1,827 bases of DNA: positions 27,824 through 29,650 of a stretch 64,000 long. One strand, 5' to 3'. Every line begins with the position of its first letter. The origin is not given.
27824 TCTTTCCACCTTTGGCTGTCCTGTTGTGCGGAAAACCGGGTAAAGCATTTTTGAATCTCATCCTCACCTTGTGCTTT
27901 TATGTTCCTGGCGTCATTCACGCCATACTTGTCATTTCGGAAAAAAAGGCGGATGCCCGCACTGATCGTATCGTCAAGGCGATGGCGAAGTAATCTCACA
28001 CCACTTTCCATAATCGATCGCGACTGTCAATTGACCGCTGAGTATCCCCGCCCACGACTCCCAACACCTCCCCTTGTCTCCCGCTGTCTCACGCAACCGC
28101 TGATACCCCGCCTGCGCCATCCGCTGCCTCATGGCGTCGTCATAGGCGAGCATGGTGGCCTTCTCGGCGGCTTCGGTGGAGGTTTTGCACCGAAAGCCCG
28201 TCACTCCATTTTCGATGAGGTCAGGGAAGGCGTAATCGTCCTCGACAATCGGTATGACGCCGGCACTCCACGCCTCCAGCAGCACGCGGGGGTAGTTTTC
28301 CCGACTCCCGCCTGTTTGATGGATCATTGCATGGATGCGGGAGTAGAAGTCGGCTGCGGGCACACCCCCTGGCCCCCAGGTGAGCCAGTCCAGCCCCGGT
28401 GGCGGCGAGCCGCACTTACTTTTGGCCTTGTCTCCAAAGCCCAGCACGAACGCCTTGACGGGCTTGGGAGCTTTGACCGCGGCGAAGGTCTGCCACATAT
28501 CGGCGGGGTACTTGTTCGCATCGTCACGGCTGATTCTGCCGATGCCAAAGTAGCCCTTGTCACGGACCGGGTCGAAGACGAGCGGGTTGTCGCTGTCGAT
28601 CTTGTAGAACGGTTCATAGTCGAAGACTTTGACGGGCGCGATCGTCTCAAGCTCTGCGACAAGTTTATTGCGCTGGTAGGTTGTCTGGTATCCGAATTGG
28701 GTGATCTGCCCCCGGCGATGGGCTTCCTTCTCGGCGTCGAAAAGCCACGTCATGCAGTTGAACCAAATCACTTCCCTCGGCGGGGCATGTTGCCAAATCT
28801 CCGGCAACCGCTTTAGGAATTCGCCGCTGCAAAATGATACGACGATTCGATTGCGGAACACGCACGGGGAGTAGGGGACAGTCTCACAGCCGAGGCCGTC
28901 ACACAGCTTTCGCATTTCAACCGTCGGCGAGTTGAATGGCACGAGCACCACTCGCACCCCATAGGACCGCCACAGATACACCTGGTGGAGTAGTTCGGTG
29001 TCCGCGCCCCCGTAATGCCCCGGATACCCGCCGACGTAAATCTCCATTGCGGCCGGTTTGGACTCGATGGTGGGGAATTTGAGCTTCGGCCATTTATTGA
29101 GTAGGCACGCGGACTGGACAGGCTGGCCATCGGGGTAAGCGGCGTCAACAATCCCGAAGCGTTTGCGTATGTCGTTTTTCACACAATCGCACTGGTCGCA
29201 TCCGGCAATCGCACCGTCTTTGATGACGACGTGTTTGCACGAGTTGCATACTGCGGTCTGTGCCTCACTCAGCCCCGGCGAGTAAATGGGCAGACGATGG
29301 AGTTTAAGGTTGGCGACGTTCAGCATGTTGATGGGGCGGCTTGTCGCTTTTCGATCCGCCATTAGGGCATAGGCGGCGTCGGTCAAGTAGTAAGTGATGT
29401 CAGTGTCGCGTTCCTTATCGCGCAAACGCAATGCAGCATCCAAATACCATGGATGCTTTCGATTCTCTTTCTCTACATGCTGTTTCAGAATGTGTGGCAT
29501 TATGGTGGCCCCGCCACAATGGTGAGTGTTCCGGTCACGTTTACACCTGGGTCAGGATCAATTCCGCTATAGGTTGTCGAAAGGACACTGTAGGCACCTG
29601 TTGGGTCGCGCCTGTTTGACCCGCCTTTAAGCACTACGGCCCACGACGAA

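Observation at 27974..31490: Cys-rich tail-distal gene with 27 consecutive serines, coupled to a GT-B glycosyltransferase: candidate virion O-glycosylation module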

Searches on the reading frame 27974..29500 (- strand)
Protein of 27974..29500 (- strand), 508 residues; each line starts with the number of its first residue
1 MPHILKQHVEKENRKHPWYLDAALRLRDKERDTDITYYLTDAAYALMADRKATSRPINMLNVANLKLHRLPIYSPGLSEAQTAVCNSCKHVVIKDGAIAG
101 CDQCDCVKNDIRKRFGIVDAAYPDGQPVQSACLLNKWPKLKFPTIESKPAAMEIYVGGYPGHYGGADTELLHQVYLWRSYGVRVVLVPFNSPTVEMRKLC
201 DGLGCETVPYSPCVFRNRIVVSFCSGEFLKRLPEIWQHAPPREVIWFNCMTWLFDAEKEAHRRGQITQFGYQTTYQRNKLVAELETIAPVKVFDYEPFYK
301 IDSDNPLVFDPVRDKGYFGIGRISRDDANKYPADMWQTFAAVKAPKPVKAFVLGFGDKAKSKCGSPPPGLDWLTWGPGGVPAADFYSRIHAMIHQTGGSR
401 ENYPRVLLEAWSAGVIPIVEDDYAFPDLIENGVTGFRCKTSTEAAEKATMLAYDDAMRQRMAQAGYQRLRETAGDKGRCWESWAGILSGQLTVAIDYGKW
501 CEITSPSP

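Call 5: search_protein_families(library=pfam, proteins=[window:27974-29500:-], max_evalue=0.1)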
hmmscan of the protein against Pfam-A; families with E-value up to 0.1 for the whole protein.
window:27974-29500:- (508 aa): 3 families
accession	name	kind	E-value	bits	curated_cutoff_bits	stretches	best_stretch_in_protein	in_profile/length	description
PF00534.26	Glycos_transf_1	-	4.2e-09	36.6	26.4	1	385-468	89-172/172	Glycosyl transferases group 1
PF13692.12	Glyco_trans_1_4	-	0.00016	22.4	27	1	330-448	15-136/142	Glycosyl transferases group 1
PF13524.12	Glyco_trans_1_2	-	0.00031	21.2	25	1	401-470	62-130/144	Glycosyl transferase-like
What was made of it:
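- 27974..29500 (-): Glycosyltransferase of 508 aa, soluble. It is the last gene of the prophage. Its 3' end overlaps the convergent host Pmp3 gene (27721..27993, + strand). Pfam PF00534 scores 36.6 bits against a threshold of 26.4 (call 5).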

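Call 6: search_protein_families(library=phrogs, proteins=[window:27974-29500:-], max_evalue=0.1)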
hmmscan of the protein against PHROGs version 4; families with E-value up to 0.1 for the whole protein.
window:27974-29500:- (508 aa): 1 family
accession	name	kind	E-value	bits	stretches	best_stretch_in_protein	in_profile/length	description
phrog_14946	-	unknown function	0.068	14.3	0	250-293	1-42/77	-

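Call 10: find_homologous_proteins(query=window:27974-29500:-, max_evalue=0.001)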
Query window:27974-29500:- (508 aa): 401 proteins with E <= 0.001 among 8000 candidates; the best 120 are listed.
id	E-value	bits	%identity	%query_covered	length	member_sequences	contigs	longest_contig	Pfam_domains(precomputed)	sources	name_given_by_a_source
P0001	0.0e+0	1220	100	100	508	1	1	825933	PF00534.27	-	-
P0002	1.6e-137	478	57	69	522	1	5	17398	PF04777.19,PF00534.27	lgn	-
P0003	1.2e-117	412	52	67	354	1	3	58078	PF00534.27,PF13692.13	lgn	-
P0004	2.2e-117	411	51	68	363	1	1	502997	PF00534.27,PF13692.13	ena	-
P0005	1.5e-112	395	51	67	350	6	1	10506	PF00534.27,PF13692.13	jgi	jgi:hypothetical protein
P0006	4.8e-110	387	50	66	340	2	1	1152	PF00534.27,PF13692.13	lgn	-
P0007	6.5e-110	386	51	66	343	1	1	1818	PF00534.27,PF13692.13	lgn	-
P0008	1.7e-109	385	50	66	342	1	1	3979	PF00534.27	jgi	jgi:glycosyltransferase involved in cell wall biosynthesis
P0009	2.8e-109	384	50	66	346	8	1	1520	PF00534.27,PF13692.13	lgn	-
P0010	3.3e-109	384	52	65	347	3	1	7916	PF00534.27,PF13692.13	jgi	jgi:glycosyltransferase involved in cell wall biosynthesis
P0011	1.0e-108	382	47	67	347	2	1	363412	PF00534.27,PF13524.13,PF13692.13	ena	-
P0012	9.3e-108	379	50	66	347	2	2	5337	PF00534.27,PF13692.13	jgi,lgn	jgi:glycosyltransferase involved in cell wall biosynthesis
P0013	3.2e-107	378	49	66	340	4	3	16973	PF00534.27,PF13692.13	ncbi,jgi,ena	-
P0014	4.4e-107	377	49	66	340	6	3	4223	PF00534.27,PF13692.13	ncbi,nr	ncbi:MAG: glycosyltransferase [Acidobacteria bacterium]|nr:glycosyltransferase [Acidobacteriota bact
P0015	5.5e-107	377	49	65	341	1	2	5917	PF00534.27,PF13692.13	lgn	-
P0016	9.3e-107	376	49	66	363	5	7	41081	PF00534.27,PF13692.13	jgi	jgi:glycosyltransferase involved in cell wall biosynthesis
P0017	1.8e-106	375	48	66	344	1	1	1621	PF00534.27,PF13692.13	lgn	-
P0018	2.1e-106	375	48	66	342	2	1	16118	PF00534.27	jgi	-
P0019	5.2e-106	374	48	66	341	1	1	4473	PF00534.27,PF13692.13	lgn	-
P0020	2.8e-105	371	49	66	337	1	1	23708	PF00534.27,PF13692.13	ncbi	-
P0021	3.2e-105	371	50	66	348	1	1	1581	PF00534.27,PF13524.13,PF13692.13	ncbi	-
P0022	6.1e-105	370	46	74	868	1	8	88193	PF00534.27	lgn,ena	-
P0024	1.2e-104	369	49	66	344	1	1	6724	PF00534.27,PF13692.13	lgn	-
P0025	1.5e-104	369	48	66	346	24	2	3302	PF00534.27,PF13524.13,PF13692.13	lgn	-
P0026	1.7e-104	369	51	66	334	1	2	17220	PF00534.27,PF13692.13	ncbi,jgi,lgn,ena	jgi:glycosyltransferase involved in cell wall biosynthesis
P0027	1.7e-104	369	50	66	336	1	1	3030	PF00534.27,PF13692.13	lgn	-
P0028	4.8e-104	367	48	66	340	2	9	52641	PF00534.27,PF13692.13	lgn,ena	-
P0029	6.5e-104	367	49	67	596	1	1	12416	PF04488.22,PF00534.27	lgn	-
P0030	1.7e-103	365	48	66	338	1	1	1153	PF00534.27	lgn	-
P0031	2.2e-103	365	48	65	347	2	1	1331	PF00534.27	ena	-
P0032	2.7e-103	365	50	66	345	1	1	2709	PF00534.27,PF13692.13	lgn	-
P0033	5.4e-103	364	47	66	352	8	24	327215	PF00534.27,PF13692.13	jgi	jgi:glycosyltransferase involved in cell wall biosynthesis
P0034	6.1e-103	363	49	66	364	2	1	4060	PF00534.27,PF13692.13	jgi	jgi:glycosyltransferase involved in cell wall biosynthesis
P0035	1.1e-102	363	49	66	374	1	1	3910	PF00534.27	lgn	-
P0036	1.2e-102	362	42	66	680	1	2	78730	PF00534.27,PF13524.13,PF13692.13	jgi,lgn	jgi:glycosyltransferase involved in cell wall biosynthesis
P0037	1.3e-102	362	47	67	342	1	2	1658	PF00534.27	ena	-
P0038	1.5e-102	362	48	66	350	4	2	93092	PF00534.27,PF13524.13,PF13692.13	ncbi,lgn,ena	-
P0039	1.9e-102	362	49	64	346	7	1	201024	PF00534.27,PF13524.13,PF13692.13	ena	-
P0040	3.9e-102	361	48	66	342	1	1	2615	PF00534.27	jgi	jgi:hypothetical protein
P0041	5.3e-102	360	47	67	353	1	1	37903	PF00534.27,PF13524.13,PF13692.13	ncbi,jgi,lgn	jgi:glycosyltransferase involved in cell wall biosynthesis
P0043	9.4e-102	359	48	67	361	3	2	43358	PF00534.27,PF13524.13,PF13692.13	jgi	jgi:glycosyltransferase involved in cell wall biosynthesis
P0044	1.0e-101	359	50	62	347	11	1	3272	PF00534.27,PF13692.13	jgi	jgi:glycosyltransferase involved in cell wall biosynthesis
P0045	1.1e-101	359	48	66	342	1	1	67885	PF00534.27,PF13692.13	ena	-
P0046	1.2e-101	359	46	66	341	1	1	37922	PF00534.27,PF13692.13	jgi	jgi:glycosyltransferase involved in cell wall biosynthesis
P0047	1.8e-101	359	49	66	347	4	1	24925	PF00534.27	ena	-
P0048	1.9e-101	358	49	67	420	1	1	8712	PF00534.27,PF13692.13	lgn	-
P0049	2.2e-101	358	48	66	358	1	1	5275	PF00534.27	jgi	jgi:glycosyltransferase involved in cell wall biosynthesis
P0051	2.5e-101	358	48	66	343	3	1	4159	PF00534.27,PF13692.13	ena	-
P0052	3.8e-101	358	45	74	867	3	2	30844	PF00534.27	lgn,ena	-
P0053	4.4e-101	357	45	75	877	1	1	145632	PF00534.27,PF13692.13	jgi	jgi:hypothetical protein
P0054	4.6e-101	357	48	66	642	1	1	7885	PF00534.27,PF13524.13,PF13692.13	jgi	jgi:glycosyltransferase involved in cell wall biosynthesis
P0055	4.9e-101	357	47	66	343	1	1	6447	PF00534.27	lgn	-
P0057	7.2e-101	357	47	67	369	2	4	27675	PF00534.27,PF13524.13,PF13692.13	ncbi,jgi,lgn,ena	-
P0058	9.7e-101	356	47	66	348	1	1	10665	PF00534.27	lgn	-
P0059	1.0e-100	356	49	66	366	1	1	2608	PF00534.27,PF13524.13,PF13692.13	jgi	jgi:glycosyltransferase involved in cell wall biosynthesis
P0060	1.0e-100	356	46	66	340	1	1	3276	PF00534.27,PF13692.13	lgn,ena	-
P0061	1.3e-100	356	50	66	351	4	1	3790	PF00534.27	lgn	-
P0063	2.6e-100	355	47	66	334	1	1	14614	PF00534.27,PF13692.13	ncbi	-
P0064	2.7e-100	355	48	66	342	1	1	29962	PF00534.27,PF13692.13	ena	-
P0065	2.8e-100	355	49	65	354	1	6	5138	PF00534.27,PF13524.13,PF13692.13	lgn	-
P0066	5.7e-100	354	44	73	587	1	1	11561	PF00534.27,PF13524.13,PF08241.19,PF13692.13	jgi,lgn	jgi:glycosyltransferase involved in cell wall biosynthesis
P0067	5.9e-100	354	48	62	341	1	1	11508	PF00534.27,PF13692.13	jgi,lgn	jgi:glycosyltransferase involved in cell wall biosynthesis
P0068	6.9e-100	353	47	65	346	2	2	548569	PF00534.27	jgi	jgi:hypothetical protein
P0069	1.2e-99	353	45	66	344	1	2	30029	PF00534.27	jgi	jgi:glycosyltransferase involved in cell wall biosynthesis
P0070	1.4e-99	352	49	66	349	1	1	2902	PF00534.27,PF13524.13,PF13692.13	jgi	jgi:Glycosyl transferases group 1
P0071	2.6e-99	351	48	65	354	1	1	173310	PF00534.27,PF13524.13,PF13692.13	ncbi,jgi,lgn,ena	jgi:glycosyltransferase involved in cell wall biosynthesis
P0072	3.1e-99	351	46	66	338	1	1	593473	PF00534.27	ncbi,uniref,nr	ncbi:glycosyltransferase [Mucilaginibacter sp. BJC16-A38]|uniref:glycosyltransferase n=1 Tax=Mucilag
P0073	3.5e-99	351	47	66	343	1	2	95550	PF00534.27,PF13524.13,PF13692.13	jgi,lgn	jgi:glycosyltransferase involved in cell wall biosynthesis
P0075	4.3e-99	351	48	66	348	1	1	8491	PF00534.27,PF13692.13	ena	-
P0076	5.3e-99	350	48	65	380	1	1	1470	PF00534.27,PF13524.13,PF13692.13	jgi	jgi:glycosyltransferase involved in cell wall biosynthesis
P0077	6.2e-99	350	47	66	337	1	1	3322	PF00534.27,PF13692.13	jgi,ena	-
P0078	7.9e-99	350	48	66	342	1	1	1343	PF00534.27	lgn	-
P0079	8.8e-99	350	48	66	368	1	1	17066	PF00534.27,PF13524.13,PF13692.13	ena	-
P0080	9.2e-99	350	47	68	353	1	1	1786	PF00534.27,PF13692.13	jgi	jgi:glycosyltransferase involved in cell wall biosynthesis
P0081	1.6e-98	349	48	66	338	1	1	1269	PF00534.27,PF13692.13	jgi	jgi:glycosyltransferase involved in cell wall biosynthesis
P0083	1.9e-98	349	48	66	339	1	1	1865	PF00534.27,PF13692.13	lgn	-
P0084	2.4e-98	348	48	67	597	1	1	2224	PF00534.27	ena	-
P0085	2.6e-98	348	47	66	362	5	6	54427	PF00534.27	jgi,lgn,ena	-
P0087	2.8e-98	348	48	62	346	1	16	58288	PF00534.27,PF13524.13,PF13692.13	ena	-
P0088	2.9e-98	348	48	66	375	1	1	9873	PF00534.27,PF13524.13,PF13692.13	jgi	jgi:glycosyltransferase involved in cell wall biosynthesis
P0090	3.5e-98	348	46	66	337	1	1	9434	PF00534.27,PF13692.13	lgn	-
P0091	3.9e-98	348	47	66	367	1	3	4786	PF00534.27,PF13692.13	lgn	-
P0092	4.3e-98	347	46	68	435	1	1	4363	PF00534.27,PF13692.13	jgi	jgi:glycosyltransferase involved in cell wall biosynthesis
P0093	4.9e-98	347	47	66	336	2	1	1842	PF00534.27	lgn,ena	-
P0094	6.1e-98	347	44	66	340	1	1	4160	PF00534.27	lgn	-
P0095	6.9e-98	347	46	66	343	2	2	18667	PF00534.27,PF13692.13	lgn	-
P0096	7.3e-98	347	46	66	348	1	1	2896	PF00534.27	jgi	jgi:hypothetical protein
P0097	7.6e-98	347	48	66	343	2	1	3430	PF00534.27,PF13692.13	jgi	jgi:glycosyltransferase involved in cell wall biosynthesis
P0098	1.0e-97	346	45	68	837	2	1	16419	PF00534.27,PF13524.13,PF13692.13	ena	-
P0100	1.7e-97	345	48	66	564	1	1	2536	PF00534.27,PF13524.13,PF13692.13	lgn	-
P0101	1.9e-97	345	46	66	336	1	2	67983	PF00534.27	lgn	-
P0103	3.8e-97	344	46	66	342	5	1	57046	PF00534.27,PF13692.13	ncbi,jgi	jgi:glycosyltransferase involved in cell wall biosynthesis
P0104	6.6e-97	343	45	66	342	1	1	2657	PF00534.27,PF13692.13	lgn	-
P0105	7.0e-97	343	46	66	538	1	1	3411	PF00534.27,PF02350.26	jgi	jgi:hypothetical protein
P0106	7.6e-97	343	47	66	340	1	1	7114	PF00534.27,PF13692.13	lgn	-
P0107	9.4e-97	343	46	66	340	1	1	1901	PF00534.27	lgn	-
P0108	1.2e-96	343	45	66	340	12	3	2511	PF00534.27,PF13692.13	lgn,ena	-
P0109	1.2e-96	343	52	59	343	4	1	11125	PF00534.27,PF13524.13,PF13692.13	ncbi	-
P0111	1.5e-96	342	46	67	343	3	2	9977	PF00534.27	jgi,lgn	jgi:hypothetical protein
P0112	1.6e-96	342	46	66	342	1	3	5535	PF00534.27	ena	-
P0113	1.9e-96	342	46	66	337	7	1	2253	PF00534.27,PF13524.13,PF13692.13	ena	-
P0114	2.3e-96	342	44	66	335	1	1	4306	PF00534.27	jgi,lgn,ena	-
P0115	2.8e-96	341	45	66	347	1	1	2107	PF00534.27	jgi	jgi:Glycosyl transferases group 1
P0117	3.2e-96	341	46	65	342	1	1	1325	PF00534.27,PF13692.13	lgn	-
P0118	3.2e-96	341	47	66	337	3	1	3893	PF00534.27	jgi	jgi:glycosyltransferase involved in cell wall biosynthesis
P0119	3.8e-96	341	44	67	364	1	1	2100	PF00534.27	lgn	-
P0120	4.0e-96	341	48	66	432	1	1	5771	PF00534.27,PF13524.13,PF13692.13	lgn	-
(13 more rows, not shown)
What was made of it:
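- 27974..29500 (-): There are 401 homologues (call 10).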

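Call 11: find_encoding_contigs(protein=P0002, flank=10000, max_places=3)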
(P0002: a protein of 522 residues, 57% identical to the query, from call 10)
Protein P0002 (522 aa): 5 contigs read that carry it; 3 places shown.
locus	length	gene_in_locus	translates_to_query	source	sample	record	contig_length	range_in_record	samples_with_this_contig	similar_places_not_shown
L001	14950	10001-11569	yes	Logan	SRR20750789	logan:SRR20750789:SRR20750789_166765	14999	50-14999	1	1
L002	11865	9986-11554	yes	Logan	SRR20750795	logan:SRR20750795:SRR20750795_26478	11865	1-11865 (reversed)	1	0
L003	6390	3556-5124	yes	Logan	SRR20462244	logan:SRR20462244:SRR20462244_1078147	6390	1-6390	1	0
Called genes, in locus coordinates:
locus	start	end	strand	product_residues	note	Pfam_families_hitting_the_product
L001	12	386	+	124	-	-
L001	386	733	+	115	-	-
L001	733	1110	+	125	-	-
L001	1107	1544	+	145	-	-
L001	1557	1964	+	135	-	-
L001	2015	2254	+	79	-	-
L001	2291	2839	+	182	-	-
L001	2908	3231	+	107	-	-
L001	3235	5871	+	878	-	-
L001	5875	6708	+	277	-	-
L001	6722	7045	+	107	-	-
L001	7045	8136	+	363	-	-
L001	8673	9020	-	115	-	-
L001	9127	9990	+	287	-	-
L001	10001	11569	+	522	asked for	PF04777:Evr1_Alr, PF00534:Glycos_transf_1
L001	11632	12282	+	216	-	PF23987:Phage_holin_10 (weak)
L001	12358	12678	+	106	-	-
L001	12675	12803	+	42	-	-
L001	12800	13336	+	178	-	-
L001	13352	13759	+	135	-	-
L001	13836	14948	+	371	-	?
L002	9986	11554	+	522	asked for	PF04777:Evr1_Alr, PF00534:Glycos_transf_1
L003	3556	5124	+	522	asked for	PF04777:Evr1_Alr, PF00534:Glycos_transf_1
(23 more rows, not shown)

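Call 12: find_encoding_contigs(protein=P0003, flank=10000, max_places=3)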
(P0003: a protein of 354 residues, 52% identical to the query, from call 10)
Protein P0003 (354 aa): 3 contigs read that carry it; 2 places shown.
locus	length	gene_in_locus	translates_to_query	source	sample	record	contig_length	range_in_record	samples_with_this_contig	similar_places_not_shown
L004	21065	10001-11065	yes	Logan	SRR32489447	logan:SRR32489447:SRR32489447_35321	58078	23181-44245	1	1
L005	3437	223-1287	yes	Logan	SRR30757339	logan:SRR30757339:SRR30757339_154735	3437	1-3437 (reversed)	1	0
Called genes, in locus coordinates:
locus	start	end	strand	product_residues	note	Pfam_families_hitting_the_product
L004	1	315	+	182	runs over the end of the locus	-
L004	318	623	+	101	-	-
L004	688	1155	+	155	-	-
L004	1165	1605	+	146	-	-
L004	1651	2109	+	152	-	-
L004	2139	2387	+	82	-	-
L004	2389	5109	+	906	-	-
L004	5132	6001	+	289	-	-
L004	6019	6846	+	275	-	-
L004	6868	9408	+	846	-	-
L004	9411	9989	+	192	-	PF04777:Evr1_Alr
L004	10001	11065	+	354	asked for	PF13692:Glyco_trans_1_4 (weak), PF00534:Glycos_transf_1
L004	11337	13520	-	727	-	PF13412:HTH_24 (faint)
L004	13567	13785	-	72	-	-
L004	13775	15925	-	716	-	PF01612:DNA_pol_A_exo1, PF00476:DNA_pol_A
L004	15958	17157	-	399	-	PF02511:Thy1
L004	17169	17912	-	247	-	PF19905:DUF6378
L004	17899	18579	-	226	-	PF12917:YfbR-like, PF13023:HD_3 (faint)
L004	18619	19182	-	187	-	PF05014:Nuc_deoxyrib_tr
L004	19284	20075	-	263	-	-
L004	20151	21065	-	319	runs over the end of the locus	PF13479:AAA_24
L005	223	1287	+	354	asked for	PF13692:Glyco_trans_1_4 (weak), PF00534:Glycos_transf_1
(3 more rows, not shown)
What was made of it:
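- Its homologues hold the same place in phages that carry their own DNA polymerase and ThyX (L004, call 12).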

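Call 17: find_related_loci(query=A1, collection=viral_contigs, flank=10000)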
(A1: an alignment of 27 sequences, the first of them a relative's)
Query A1 (508 aa) in viral_contigs; peptide patterns used: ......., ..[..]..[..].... (x = any residue, [..] = any of these).
92 stretches matched a pattern; 44 encode a relative of the query (tblastn E <= 1e-3); 44 distinct loci.
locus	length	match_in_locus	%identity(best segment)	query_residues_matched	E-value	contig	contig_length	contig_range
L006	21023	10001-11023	46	153-489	2e-103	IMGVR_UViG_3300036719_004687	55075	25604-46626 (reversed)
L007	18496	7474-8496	46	153-489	2e-103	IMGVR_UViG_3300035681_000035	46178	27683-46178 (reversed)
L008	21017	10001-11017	46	153-487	5e-101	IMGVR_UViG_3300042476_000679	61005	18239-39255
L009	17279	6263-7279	46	153-487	4e-101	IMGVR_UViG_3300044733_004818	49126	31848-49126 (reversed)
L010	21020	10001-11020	44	153-488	3e-100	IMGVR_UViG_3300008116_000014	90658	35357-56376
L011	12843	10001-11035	45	144-488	2e-88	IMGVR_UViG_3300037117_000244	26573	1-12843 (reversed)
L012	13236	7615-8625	35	153-483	1e-60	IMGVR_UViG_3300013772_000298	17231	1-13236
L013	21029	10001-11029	35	152-488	7e-59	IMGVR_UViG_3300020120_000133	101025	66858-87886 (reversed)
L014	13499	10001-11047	35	142-488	3e-57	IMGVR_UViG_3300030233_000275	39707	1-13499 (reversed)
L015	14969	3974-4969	36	144-474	1e-55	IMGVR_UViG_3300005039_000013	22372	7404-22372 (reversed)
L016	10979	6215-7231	33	152-487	5e-56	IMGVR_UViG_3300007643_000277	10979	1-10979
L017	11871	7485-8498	33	149-483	7e-55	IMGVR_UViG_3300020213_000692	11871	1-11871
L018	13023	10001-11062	33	138-488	2e-52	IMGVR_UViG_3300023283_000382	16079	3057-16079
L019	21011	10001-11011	33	154-487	2e-51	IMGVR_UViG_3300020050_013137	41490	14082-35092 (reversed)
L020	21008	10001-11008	33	151-483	2e-51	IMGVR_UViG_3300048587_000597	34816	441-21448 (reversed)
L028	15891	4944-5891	34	147-462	3e-48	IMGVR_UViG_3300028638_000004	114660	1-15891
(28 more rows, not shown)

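Call 29: find_encoding_contigs(protein=P0001, flank=10000, max_places=4)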
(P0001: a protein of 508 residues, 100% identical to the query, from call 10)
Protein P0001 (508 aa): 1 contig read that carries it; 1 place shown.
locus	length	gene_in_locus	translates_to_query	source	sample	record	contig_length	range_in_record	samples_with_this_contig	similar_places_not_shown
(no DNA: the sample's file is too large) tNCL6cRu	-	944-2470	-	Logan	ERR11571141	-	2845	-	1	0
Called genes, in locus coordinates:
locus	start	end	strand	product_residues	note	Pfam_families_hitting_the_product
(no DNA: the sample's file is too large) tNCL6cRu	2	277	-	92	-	?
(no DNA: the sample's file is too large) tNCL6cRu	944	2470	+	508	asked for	PF00534:Glycos_transf_1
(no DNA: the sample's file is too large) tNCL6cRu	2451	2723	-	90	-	PF01679:Pmp3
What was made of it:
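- A gene caller picked that opposite-strand ORF in another assembly of this region (call 29).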
